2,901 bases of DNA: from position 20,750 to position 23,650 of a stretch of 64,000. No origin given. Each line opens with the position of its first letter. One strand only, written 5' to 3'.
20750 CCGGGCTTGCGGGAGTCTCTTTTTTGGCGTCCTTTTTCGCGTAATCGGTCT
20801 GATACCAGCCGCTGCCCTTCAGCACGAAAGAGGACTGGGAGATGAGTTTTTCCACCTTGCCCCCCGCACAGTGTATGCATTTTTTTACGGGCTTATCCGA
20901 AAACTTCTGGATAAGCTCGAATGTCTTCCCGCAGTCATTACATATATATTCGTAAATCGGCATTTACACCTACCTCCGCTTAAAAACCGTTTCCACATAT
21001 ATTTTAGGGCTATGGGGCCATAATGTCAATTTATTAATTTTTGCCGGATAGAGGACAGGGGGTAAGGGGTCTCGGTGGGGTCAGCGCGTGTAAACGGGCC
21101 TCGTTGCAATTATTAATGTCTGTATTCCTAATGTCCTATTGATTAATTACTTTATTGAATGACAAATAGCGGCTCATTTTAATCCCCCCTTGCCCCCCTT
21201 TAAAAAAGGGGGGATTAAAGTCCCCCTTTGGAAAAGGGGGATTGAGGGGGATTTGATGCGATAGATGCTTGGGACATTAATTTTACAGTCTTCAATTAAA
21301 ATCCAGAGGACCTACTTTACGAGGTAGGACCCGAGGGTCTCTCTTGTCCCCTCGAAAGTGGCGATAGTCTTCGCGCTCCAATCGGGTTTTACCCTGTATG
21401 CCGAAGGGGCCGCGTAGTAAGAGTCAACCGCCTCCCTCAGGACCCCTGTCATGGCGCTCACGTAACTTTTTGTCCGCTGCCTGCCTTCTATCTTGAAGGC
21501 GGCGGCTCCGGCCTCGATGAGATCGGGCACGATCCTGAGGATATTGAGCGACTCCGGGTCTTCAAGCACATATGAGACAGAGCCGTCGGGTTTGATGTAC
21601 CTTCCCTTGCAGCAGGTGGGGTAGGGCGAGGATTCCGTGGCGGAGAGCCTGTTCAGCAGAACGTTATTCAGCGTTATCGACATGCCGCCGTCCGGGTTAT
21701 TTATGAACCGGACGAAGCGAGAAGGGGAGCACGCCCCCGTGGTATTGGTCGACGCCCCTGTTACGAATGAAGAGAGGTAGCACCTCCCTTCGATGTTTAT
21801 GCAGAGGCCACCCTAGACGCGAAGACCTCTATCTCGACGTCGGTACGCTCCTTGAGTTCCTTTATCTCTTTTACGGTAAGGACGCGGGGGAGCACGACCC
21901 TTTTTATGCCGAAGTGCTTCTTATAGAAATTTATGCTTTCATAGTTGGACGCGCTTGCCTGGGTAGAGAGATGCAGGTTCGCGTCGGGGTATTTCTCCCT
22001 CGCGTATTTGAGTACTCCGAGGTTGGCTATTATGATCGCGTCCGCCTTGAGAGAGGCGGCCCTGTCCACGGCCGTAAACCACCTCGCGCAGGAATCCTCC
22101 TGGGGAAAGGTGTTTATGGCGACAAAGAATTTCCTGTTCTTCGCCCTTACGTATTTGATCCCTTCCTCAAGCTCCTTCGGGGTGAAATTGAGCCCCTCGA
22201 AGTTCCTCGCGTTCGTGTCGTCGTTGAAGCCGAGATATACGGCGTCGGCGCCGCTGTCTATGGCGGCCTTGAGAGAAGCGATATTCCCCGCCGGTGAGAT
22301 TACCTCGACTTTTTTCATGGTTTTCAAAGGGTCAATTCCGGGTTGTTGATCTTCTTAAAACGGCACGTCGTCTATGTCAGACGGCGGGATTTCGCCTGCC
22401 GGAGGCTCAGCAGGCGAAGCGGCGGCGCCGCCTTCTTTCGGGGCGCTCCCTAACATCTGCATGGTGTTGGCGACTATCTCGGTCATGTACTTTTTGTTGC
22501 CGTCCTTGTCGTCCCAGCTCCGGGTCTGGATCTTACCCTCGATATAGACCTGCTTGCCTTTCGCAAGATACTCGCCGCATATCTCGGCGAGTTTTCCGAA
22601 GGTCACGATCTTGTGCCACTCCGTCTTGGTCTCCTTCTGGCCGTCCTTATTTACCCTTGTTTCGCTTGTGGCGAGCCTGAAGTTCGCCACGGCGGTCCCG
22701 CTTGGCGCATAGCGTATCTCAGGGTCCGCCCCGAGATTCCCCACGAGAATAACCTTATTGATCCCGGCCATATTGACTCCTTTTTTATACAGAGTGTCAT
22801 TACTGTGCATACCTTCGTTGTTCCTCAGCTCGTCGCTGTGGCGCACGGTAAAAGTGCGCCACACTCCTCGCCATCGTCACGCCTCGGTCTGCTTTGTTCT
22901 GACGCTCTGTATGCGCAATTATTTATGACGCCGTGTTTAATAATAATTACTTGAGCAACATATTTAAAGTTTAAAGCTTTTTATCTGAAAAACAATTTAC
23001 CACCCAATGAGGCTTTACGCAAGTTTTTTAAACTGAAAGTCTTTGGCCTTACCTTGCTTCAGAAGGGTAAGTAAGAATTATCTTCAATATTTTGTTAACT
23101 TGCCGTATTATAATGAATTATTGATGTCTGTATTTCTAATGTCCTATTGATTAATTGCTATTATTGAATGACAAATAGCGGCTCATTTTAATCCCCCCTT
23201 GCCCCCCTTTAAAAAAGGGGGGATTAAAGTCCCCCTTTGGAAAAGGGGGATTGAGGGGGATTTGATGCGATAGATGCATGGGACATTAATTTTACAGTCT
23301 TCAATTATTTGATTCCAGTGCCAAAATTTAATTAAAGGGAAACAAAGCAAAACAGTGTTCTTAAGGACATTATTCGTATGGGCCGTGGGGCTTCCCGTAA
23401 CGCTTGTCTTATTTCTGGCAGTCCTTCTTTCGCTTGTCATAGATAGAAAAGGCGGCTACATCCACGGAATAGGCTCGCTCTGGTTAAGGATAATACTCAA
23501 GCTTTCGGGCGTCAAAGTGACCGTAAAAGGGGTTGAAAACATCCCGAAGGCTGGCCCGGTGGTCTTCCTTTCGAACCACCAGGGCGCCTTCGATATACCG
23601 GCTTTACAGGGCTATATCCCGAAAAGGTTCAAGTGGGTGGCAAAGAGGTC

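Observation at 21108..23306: Two direct copies of a 191-bp MITE-like element bracket a 2-kb segment carrying ssb and a broken U32 peptidase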

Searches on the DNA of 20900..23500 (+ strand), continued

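Call 77: search_with_rna_model(model_id=R1, sources=[L121, L122, L123, L124, L125], filters=off, max_evalue=0.1, show_alignments=4)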
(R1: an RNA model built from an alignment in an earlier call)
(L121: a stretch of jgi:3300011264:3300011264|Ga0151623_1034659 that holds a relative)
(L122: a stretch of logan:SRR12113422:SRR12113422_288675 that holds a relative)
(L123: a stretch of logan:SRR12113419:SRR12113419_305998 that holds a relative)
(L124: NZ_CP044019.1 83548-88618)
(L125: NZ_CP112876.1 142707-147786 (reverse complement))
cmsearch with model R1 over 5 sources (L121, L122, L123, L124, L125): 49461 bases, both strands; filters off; matches with E-value up to 0.1: 15.
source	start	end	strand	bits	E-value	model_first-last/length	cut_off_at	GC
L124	2496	2576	+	66.4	7e-18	1-87/87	no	0.4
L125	2500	2586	+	64.7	2.3e-17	1-87/87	no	0.51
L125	2500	2586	-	51.8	2e-13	1-87/87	no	0.51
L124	2496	2576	-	48.3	2.4e-12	1-87/87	no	0.4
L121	5517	5592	-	34.6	3.7e-08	1-87/87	no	0.47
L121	5517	5592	+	30.5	6.3e-07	1-87/87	no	0.47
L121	5599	5662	-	29.4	1.4e-06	1-87/87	no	0.53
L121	5599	5662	+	29.4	1.4e-06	1-87/87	no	0.53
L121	9020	9113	+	21.7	0.00031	1-87/87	no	0.34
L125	827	930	-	21.7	0.00032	1-87/87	no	0.52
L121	9020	9095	-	17.8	0.005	1-87/87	no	0.37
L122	3676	3708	+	17.7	0.0052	1-87/87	no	0.39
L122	3676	3708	-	17.2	0.0074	1-87/87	no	0.39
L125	691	759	-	16.2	0.015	1-87/87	no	0.54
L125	827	930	+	14.2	0.063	1-87/87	no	0.52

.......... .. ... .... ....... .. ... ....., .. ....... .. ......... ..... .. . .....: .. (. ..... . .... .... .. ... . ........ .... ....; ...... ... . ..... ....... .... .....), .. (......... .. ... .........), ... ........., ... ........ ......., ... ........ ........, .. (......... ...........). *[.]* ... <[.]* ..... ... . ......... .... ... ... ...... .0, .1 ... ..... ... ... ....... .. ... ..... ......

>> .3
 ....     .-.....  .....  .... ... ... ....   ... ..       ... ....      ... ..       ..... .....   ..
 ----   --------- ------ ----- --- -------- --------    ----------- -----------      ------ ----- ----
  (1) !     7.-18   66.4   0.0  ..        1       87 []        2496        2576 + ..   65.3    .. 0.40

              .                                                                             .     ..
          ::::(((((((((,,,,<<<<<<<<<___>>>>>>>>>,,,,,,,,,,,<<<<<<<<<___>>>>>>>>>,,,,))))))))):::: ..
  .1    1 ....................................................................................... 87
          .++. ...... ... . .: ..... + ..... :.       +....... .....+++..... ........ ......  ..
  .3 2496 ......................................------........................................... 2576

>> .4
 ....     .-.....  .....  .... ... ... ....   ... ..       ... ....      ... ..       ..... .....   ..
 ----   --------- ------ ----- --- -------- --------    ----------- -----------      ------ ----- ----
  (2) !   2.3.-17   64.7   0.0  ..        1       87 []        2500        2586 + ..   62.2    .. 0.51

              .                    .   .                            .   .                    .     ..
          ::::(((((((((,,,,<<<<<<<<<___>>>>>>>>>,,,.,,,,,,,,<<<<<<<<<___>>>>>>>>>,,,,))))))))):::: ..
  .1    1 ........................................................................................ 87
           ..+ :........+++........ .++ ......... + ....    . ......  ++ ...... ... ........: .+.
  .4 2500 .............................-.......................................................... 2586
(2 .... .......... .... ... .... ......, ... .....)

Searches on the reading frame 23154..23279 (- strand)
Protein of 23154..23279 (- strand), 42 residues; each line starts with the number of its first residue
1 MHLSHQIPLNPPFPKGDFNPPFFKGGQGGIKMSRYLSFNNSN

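Call 35: search_protein_families(library=pfam, proteins=[window:23154-23279:-], max_evalue=10)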
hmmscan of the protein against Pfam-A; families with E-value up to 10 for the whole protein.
seq(42 aa): 0 families

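Call 42: find_homologous_proteins(query=window:23154-23279:-, max_evalue=10)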
Query seq(42 aa): no candidate shares three 5-residue words with the query. No homologue found.
